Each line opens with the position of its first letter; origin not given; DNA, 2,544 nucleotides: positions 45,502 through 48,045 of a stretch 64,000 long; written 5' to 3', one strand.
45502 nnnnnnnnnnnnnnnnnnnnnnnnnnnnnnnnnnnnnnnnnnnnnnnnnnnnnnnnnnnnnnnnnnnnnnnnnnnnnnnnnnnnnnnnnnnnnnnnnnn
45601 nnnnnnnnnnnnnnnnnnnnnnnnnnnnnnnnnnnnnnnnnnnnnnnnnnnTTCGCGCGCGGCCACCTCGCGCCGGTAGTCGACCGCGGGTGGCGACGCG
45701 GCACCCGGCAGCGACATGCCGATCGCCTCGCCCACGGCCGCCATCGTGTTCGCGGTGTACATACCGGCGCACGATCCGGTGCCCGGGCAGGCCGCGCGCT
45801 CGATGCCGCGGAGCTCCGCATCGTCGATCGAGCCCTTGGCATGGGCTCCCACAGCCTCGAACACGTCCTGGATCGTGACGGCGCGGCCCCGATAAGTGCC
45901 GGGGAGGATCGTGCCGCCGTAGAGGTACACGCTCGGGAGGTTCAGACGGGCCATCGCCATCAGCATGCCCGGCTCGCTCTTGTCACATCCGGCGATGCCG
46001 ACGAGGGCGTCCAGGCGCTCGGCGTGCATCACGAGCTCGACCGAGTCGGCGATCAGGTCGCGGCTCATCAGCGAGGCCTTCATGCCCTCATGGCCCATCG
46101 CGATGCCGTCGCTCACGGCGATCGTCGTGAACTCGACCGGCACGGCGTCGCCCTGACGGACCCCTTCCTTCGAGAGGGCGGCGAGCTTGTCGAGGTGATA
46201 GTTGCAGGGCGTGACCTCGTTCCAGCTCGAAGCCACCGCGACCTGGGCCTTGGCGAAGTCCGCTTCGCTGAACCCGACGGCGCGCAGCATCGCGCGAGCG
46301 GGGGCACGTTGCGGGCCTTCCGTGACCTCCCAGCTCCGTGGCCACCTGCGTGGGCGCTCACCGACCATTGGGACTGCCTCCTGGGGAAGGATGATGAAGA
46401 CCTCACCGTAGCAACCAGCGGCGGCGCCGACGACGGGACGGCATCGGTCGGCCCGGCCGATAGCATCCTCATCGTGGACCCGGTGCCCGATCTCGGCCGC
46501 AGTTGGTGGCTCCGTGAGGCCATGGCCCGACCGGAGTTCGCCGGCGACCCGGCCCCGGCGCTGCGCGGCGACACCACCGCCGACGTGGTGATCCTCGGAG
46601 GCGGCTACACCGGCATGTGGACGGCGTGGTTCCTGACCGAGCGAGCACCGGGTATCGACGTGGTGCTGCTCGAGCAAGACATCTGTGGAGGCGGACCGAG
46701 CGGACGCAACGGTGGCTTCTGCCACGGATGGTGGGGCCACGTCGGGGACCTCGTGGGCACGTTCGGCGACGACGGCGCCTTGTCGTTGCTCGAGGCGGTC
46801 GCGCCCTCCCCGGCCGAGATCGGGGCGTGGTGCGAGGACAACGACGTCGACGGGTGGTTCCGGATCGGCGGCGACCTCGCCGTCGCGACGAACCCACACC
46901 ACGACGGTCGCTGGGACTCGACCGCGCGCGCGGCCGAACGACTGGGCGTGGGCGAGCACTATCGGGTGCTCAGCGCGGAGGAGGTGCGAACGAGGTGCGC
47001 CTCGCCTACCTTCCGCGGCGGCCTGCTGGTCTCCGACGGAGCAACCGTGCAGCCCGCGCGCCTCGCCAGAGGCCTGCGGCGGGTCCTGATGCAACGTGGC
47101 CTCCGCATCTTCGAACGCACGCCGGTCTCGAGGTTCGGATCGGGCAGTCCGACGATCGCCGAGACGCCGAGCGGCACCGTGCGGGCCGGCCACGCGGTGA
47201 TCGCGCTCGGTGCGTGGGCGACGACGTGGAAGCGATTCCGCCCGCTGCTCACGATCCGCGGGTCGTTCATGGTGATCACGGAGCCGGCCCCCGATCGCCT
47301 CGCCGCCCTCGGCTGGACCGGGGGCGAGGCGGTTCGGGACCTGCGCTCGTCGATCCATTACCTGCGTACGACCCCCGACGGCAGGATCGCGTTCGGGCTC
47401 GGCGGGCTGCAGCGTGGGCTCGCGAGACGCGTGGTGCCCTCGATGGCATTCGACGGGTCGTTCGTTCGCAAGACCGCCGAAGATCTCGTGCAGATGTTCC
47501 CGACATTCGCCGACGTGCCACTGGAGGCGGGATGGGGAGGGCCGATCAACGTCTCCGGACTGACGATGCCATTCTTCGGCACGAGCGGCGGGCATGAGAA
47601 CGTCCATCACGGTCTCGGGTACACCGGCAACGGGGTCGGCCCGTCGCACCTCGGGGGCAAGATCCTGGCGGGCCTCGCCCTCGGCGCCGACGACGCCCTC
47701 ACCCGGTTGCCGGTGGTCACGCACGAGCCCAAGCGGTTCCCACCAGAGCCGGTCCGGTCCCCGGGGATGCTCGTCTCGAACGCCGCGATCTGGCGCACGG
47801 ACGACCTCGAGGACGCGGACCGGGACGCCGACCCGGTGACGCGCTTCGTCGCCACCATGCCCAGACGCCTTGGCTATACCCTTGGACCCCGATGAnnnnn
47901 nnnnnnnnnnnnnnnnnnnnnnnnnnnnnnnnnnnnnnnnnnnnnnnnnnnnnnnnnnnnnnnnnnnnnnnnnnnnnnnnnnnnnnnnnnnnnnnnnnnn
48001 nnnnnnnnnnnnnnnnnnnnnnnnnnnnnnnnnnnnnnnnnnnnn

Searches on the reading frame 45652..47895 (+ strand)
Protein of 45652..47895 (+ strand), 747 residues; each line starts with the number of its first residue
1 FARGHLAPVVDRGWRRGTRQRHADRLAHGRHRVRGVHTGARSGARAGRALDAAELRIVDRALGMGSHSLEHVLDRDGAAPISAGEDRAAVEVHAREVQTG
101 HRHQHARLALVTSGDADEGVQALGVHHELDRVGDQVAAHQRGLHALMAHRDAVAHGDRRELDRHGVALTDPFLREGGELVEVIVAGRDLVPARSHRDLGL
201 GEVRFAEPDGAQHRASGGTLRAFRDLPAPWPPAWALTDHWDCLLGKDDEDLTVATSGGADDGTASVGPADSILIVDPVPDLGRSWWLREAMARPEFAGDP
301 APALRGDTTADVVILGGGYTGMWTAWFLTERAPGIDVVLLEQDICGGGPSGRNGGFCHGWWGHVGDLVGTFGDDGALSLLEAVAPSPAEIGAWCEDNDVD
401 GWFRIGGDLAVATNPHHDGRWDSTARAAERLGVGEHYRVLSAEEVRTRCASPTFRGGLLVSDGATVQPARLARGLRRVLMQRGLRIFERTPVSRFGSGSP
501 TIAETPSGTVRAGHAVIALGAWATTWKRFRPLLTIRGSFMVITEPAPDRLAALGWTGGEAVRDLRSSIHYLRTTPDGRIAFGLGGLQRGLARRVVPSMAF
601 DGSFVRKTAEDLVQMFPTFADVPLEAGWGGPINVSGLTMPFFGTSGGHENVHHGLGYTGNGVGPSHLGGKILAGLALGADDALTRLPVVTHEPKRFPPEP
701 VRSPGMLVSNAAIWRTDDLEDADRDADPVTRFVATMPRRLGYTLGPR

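Call 69: search_protein_families(library=pfam, proteins=[window:45652-47895:+], max_evalue=0.00001)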
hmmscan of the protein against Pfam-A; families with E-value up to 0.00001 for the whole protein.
window:45652-47895:+ (747 aa): 1 family
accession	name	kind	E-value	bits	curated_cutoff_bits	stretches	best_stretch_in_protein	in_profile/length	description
PF01266.30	DAO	-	1.1e-54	186.7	27.9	1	311-674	1-352/353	FAD dependent oxidoreductase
